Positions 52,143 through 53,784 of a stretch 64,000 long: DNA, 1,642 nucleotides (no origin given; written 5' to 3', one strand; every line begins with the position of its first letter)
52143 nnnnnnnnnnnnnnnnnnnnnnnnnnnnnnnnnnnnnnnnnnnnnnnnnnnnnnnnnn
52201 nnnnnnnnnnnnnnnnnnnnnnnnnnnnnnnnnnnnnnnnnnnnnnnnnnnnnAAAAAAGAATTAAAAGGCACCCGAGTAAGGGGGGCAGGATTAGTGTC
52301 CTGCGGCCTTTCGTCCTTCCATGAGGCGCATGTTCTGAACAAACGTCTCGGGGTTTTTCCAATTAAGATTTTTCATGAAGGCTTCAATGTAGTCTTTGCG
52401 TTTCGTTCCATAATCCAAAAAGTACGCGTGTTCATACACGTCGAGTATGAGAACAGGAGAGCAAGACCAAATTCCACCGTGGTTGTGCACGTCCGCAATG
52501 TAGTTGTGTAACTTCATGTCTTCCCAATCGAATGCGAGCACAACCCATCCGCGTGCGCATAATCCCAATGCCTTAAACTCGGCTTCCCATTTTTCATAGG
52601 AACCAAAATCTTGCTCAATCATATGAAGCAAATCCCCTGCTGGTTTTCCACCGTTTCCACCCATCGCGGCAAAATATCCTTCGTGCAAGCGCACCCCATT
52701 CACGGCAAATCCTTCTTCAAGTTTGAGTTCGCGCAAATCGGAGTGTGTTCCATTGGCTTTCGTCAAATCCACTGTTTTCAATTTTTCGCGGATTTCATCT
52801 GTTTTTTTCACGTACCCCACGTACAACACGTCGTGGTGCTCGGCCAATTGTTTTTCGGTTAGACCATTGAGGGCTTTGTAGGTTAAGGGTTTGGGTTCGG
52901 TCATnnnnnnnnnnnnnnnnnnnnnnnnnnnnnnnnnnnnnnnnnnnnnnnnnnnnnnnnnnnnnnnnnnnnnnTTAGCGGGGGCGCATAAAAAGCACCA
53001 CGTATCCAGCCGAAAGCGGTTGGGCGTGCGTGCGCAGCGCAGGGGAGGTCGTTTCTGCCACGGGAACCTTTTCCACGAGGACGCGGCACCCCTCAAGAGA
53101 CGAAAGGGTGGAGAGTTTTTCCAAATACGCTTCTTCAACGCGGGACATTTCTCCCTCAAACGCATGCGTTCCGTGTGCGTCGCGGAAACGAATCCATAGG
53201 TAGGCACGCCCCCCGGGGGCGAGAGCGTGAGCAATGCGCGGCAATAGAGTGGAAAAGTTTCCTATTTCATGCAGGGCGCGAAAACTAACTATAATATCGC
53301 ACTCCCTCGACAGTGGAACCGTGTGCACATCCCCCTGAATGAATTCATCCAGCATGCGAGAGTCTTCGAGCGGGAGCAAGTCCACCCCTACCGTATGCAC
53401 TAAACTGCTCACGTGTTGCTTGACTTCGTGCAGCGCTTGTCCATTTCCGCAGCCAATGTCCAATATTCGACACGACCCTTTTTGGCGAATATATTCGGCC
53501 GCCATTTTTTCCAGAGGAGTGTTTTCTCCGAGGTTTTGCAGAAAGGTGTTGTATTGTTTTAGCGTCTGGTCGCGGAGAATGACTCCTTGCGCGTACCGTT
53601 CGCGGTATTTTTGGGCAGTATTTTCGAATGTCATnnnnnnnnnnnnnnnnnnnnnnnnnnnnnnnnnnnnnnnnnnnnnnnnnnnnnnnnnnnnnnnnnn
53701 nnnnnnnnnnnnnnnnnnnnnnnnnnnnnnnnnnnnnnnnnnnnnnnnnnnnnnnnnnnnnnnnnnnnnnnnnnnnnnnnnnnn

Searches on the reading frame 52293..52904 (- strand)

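Call 37: search_protein_families(library=pfam, proteins=[window:52293-52904:-], max_evalue=0.0001)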
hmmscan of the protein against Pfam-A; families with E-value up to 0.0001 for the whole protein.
window:52293-52904:- (203 aa): 1 family
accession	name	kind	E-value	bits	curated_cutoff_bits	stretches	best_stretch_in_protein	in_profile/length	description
PF02777.23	Sod_Fe_C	-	3.9e-25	88.3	20.9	1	88-184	1-98/102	Iron/manganese superoxide dismutases, C-terminal domain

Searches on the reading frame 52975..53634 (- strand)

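Call 37: search_protein_families(library=pfam, proteins=[window:52975-53634:-], max_evalue=0.0001)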
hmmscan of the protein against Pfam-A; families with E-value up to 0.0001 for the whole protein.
window:52975-53634:- (219 aa): 5 families
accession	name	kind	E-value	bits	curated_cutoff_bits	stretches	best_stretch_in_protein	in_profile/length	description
PF13489.12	Methyltransf_23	-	1.5e-10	41.5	27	1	51-151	20-121/164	Methyltransferase domain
PF13847.12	Methyltransf_31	-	8.6e-10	38.9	27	1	52-144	2-107/145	Methyltransferase domain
PF08241.18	Methyltransf_11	-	1.8e-09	38.5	21.2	1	58-145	1-94/95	Methyltransferase domain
PF13649.12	Methyltransf_25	-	4.6e-09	37.3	27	1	57-142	1-97/97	Methyltransferase domain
PF08242.18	Methyltransf_12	-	8.4e-08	33.3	30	1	58-143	1-97/98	Methyltransferase domain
